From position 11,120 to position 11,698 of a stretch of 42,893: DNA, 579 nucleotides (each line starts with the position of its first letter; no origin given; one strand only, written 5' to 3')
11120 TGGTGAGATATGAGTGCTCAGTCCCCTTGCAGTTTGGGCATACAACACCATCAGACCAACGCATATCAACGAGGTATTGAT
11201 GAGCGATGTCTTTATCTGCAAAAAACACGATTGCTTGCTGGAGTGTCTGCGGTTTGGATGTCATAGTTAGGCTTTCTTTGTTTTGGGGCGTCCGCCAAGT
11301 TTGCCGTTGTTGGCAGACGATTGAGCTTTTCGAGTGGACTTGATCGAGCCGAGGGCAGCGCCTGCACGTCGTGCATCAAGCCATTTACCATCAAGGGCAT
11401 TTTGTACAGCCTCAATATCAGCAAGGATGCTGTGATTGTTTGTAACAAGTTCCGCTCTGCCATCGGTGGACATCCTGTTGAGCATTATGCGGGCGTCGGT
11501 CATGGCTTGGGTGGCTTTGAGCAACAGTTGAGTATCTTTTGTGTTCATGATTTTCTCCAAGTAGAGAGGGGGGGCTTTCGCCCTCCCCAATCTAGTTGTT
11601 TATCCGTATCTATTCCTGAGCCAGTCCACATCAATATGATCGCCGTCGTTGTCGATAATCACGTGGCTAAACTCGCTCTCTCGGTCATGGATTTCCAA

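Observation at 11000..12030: IS1595-like non-autonomous element with an intact 8-bp target duplication, its own operator-controlled promoter and two passenger ORFs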

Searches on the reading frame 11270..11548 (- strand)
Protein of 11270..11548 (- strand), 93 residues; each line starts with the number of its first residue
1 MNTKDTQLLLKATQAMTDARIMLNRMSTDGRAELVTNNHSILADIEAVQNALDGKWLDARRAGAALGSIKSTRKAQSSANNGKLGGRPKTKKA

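Call 4: search_protein_families(library=pfam, proteins=[window:11270-11548:-], max_evalue=1)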
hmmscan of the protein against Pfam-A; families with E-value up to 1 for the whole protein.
seq(93 aa): 1 family
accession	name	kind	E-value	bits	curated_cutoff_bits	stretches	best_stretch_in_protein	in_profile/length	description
PF13708.11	DUF4942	-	0.015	15.4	25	1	17-76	85-145/190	Domain of unknown function (DUF4942)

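Call 5: search_protein_families(library=ncbifam, proteins=[window:11270-11548:-], max_evalue=1)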
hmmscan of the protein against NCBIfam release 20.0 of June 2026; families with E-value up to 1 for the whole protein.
seq(93 aa): 0 families

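Call 13: find_homologous_proteins(query=window:11270-11548:-)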
Query seq(93 aa) (93 aa): 18 proteins with E <= 0.001 among 34 candidates.
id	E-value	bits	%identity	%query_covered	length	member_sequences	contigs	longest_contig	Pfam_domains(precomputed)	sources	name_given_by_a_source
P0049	1.0e-50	186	100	100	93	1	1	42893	-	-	-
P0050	5.7e-41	155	84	99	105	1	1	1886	-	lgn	-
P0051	1.5e-39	151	84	96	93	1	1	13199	-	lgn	-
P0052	3.7e-38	147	83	99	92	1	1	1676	-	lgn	-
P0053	6.2e-38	146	83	96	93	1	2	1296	-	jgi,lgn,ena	-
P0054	4.3e-36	140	75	99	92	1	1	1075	-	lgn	-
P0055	4.5e-36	140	81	96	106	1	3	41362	-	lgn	-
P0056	3.9e-28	115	64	96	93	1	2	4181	-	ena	-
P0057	5.0e-19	86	52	98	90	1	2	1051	-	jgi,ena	-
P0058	1.3e-16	78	50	95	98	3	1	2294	-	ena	-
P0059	6.6e-15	73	46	98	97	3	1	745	-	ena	-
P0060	1.6e-14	71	46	99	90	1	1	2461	-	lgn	-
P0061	2.5e-14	71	45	95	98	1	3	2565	-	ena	-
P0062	3.0e-10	58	46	75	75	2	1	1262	-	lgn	-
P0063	1.5e-5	43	85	28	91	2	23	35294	-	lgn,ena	-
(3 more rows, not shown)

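Call 18: find_encoding_contigs(protein=P0055, flank=6000, max_places=3)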
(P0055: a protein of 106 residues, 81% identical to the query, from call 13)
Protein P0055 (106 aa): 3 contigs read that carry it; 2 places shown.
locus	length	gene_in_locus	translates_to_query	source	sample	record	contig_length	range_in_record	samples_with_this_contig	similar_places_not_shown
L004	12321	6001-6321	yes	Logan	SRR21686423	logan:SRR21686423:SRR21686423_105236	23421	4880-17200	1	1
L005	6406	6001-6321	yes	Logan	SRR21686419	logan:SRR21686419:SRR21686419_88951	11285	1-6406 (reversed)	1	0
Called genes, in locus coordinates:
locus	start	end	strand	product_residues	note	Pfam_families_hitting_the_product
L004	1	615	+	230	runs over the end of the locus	PF12728:HTH_17 (faint)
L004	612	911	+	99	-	-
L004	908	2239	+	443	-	PF11638:DnaA_N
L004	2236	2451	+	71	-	-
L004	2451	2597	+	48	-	-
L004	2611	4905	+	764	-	-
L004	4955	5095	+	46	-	-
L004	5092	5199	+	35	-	-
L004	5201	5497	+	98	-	PF01541:GIY-YIG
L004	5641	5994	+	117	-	-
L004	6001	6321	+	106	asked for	-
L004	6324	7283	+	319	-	PF12760:Zn_ribbon_IS1595, PF12762:DDE_Tnp_IS1595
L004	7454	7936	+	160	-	-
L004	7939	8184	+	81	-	-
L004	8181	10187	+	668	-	PF00270:DEAD (weak), PF04851:ResIII, PF16203:ERCC3_RAD25_C, PF00271:Helicase_C (weak)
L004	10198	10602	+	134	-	PF24746:DUF7694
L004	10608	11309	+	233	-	-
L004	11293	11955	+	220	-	-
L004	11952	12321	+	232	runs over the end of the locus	-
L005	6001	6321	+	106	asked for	-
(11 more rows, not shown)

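Call 27: find_related_loci(query=A1, collection=viral_contigs, flank=4000)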
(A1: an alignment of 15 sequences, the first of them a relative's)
Query A1 (93 aa) in viral_contigs; peptide patterns used: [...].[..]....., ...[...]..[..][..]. (x = any residue, [..] = any of these).
91 stretches matched a pattern; 32 encode a relative of the query (tblastn E <= 1e-3); 32 distinct loci.
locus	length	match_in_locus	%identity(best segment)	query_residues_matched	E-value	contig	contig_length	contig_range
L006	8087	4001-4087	76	62-90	3e-9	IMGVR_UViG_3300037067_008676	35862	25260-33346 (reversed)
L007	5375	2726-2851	49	45-89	2e-8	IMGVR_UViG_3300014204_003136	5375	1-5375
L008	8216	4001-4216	38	22-89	2e-8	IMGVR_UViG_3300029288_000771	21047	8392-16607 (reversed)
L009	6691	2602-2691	67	60-89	7e-8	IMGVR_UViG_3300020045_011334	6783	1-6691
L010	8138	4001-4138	49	43-89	1e-7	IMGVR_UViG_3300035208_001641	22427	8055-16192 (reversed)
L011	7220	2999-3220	36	10-89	1e-7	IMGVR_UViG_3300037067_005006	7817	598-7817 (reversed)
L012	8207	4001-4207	47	28-92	1e-7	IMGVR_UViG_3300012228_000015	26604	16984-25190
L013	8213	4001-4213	37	28-89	2e-7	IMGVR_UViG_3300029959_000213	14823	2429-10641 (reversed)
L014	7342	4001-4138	49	43-89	2e-7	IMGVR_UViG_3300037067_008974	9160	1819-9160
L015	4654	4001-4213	37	28-89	2e-7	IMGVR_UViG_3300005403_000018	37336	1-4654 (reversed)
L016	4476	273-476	46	28-91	2e-7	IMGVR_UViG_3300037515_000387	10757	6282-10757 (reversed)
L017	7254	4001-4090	63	60-89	2e-7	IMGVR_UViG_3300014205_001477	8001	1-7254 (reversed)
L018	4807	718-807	63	60-89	3e-7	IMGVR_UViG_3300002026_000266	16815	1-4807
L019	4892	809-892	68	62-89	3e-7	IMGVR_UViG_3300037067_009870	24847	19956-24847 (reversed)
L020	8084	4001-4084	75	62-89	4e-7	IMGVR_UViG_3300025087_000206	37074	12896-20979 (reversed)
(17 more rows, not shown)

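Call 28: find_related_loci(query=A1, collection=genome_contigs, flank=4000)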
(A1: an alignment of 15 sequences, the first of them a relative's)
Query A1 (93 aa) in genome_contigs; peptide patterns used: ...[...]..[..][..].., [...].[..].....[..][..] (x = any residue, [..] = any of these).
127 stretches matched a pattern; 12 encode a relative of the query (tblastn E <= 1e-3); 12 distinct loci.
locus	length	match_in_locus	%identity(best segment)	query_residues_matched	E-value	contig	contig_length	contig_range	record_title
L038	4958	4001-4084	79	62-89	1e-9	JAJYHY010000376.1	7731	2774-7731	MAG: bacterium isolate DBS2-1.bin101 NODE_18910_length_7731_cov_0.976986, whole genome shotgun sequence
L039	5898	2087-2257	40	35-91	1e-8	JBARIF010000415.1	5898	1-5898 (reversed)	MAG: Terriglobales bacterium isolate MFD06124_ilm_asm_bin8 k127_172936, whole genome shotgun sequence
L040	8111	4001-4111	51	55-91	5e-8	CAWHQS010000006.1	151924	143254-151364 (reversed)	MAG: Terriglobia bacterium isolate MFD06714.bin.1.217 genome assembly, contig: contig_29123, whole genome shotgun sequen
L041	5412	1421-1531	51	55-91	5e-8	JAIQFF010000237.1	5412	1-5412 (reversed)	MAG: Terriglobia bacterium isolate SRVP_23 SR-VP_26_10_2019_C_20cm_scaffold_26446, whole genome shotgun sequence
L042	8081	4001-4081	67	66-92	1e-7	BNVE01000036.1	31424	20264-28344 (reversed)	Spirochaetia bacterium MS502-68 DNA, sequence036, whole genome shotgun sequence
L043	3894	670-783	55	56-89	5e-7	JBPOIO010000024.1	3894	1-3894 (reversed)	MAG: Candidatus Magasanikiibacteriota bacterium isolate MAG_292 c_000000559162, whole genome shotgun sequence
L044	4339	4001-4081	70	62-88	5e-7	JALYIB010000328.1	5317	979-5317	MAG: Acidobacteriota bacterium isolate HIE bin14 SD1475-77_k127_1228308, whole genome shotgun sequence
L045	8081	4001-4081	63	66-92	1e-6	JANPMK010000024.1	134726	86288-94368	MAG: Akkermansiaceae bacterium isolate VAR_48_metabat_265_sub VAR_48_k141_510653, whole genome shotgun sequence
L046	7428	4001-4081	67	66-92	4e-6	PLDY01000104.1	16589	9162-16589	MAG: Vulcanimicrobiota bacterium isolate palsa_1495 73.20111000_P1M.33_contig_31854, whole genome shotgun sequence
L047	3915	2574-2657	64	62-89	1e-5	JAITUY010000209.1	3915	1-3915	MAG: Treponema sp. isolate TD114a_bin7 k119_1618498, whole genome shotgun sequence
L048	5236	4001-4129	44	55-92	2e-5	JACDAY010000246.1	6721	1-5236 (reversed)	MAG: Blastocatellia bacterium isolate MGR_bin268 SD2897-2912_k127_8569443, whole genome shotgun sequence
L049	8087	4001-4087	59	63-91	4e-5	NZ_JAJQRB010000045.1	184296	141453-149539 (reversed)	Treponema primitia strain ZAS-10 NODE_1_length_184296_cov_182.528569, whole genome shotgun sequence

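Call 29: search_protein_families(library=phrogs, proteins=[window:11270-11548:-, L004:5641-5994:+], max_evalue=0.1)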
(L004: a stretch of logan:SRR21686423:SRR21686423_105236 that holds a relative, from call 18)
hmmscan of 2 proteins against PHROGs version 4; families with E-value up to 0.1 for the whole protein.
seq(93 aa): 0 families

L004:5641-5994:+ (117 aa): 0 families

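Call 49: find_encoding_contigs(protein=P0051, flank=4000, max_places=2)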
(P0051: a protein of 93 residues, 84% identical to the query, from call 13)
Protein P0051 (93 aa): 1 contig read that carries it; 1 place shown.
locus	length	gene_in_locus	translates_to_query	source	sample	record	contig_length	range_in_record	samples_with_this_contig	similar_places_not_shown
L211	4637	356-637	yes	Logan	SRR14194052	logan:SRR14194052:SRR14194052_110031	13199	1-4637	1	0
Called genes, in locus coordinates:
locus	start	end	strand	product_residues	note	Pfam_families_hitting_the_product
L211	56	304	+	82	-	-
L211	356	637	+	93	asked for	-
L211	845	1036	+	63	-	-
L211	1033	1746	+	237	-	-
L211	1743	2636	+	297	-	PF00589:Phage_integrase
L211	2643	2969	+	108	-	-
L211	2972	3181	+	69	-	-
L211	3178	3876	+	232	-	-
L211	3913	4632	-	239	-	-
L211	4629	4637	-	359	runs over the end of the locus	PF01183:Glyco_hydro_25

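Call 50: find_encoding_contigs(protein=P0056, flank=3000, max_places=2)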
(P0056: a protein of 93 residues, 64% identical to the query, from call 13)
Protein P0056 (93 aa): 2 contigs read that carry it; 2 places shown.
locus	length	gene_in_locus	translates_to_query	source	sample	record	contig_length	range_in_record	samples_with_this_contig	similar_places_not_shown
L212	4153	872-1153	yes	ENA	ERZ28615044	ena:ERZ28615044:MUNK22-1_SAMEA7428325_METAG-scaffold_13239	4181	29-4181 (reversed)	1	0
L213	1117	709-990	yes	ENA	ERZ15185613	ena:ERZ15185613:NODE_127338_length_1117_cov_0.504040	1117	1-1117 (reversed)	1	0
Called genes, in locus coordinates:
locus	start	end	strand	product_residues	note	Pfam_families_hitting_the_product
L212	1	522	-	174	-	?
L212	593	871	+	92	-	-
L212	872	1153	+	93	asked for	-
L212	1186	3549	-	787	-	-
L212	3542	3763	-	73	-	-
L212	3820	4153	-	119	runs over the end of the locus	?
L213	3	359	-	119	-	?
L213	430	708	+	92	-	-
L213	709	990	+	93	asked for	-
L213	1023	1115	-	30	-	?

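Call 59: predict_structure(alignment_id=A1)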
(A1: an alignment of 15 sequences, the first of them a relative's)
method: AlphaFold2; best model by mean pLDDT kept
length: 93 residues; sequences in the alignment: 15
mean_pLDDT: 72.0   pTM: 0.36
mean pLDDT of the five models: 72.0, 69.0, 67.7, 67.1, 65.2
residues with pLDDT >= 90: 4; 70-90: 44; 50-70: 43; < 50: 2
segments of 3 or more residues with pLDDT < 50: none
pLDDT, mean of each block of 10 residues (from residue 1): 86 86 86 76 72 66 62 63 58 48
secondary structure, 60 per line:
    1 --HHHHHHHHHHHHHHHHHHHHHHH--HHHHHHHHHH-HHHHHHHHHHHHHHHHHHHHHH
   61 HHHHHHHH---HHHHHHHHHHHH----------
elements in order: H3-25 H28-37 H39-68 H72-83

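Call 63: fold_search(model_id=the predicted structure, library=pdb)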
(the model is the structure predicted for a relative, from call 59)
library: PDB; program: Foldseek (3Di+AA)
matches with E <= 10: 4; with E <= 0.001: 0
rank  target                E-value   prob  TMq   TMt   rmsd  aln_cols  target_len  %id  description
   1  4lws_B                7.8e+00  0.06  0.28  0.30   8.2        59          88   22  EsxA : EsxB (SeMet) hetero-dimer from Thermomonospora curvata (released 2015-02-04)
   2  2lf0_MODEL_1_A        7.8e+00  0.05  0.33  0.27   8.1        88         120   16  Solution structure of sf3636, a two-domain unknown function protein from Shigella flexneri 2a, determined by j (released 2011-07-13)
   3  8vwl_E                7.8e+00  0.05  0.24  0.11   6.0        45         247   18  Crystal structure of Vibrio cholerae NFeoB in the apo form (released 2024-10-30)
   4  9d8d_C                9.7e+00  0.05  0.23  0.11   5.3        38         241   24  Crystal structure of Vibrio cholerae NFeoB in the GMPPCP-bound form (released 2025-09-03)

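Call 73: search_solved_structures(query=A1, max_evalue=1)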
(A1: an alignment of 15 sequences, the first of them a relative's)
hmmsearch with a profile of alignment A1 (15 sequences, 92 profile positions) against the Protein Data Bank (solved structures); distinct sequences matched with E-value up to 1: 5.
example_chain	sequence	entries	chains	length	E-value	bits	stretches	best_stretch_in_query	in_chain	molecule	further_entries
5cwn_A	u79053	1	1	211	0.00079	23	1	5-57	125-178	Designed helical repeat protein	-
4jw3_C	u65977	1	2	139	0.08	16.6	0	48-73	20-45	Alpha-helical artificial proteins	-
8g9k_A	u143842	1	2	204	0.16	15.6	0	16-50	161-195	THR2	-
8e12_A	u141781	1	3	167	0.82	13.4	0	7-53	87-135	BGL14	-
2jpf_A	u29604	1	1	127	0.84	13.3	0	28-65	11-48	Hypothetical protein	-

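Call 94: search_protein_families(library=pfam, proteins=[L212:593-868:+, L211:56-301:+], max_evalue=0.05)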
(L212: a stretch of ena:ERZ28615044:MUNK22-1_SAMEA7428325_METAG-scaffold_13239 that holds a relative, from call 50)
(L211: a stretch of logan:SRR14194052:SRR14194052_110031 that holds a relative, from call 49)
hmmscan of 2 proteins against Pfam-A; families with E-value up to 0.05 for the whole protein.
L212:593-868:+ (92 aa): 0 families

L211:56-301:+ (82 aa): 0 families

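Call 107: search_protein_representatives(alignment_id=A1)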
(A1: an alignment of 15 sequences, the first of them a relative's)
Query: 15 sequences, 92 profile positions. Proteins with E-value up to 0.001 (for the whole library): 1468; up to 1e-10: 10; up to 1e-30: 1. The best 150 are listed.
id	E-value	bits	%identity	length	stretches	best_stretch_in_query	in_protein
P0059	5.9e-37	142.1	-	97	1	1-91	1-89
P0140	3.1e-13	66.1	-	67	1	1-62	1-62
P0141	4.1e-13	65.7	-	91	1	4-87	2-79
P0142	8.6e-13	64.6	-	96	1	43-91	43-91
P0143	1.7e-11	60.5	-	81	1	27-90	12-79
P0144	5.6e-11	58.8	-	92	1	28-91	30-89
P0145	5.6e-11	58.8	-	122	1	37-91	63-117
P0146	6.7e-11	58.6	-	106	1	51-91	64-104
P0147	7.5e-11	58.4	-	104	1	52-91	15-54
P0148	7.5e-11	58.4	-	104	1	54-90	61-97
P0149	1.2e-10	57.8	-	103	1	56-90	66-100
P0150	1.4e-10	57.6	-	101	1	36-92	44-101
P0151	1.8e-10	57.2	-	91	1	5-90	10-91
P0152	2.0e-10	57.0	-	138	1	54-90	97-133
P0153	5.0e-10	55.8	-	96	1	29-92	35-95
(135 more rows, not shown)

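Call 109: search_protein_families(library=pfam, alignment_id=A5, max_evalue=0.001)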
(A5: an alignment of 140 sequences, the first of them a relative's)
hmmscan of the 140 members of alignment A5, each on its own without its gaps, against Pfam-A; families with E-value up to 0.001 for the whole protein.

A. member 1, P0142 (96 aa): 0 families

B. families by the number of members that match (of 140 scanned): 4 families
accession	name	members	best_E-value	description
PF13384.12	HTH_23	1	0.00028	Homeodomain-like domain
PF04545.22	Sigma70_r4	1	0.0005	Sigma-70, region 4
PF14354.12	Lar_restr_allev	1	0.00056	Restriction alleviation protein Lar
PF13518.12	HTH_28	1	0.00098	Helix-turn-helix domain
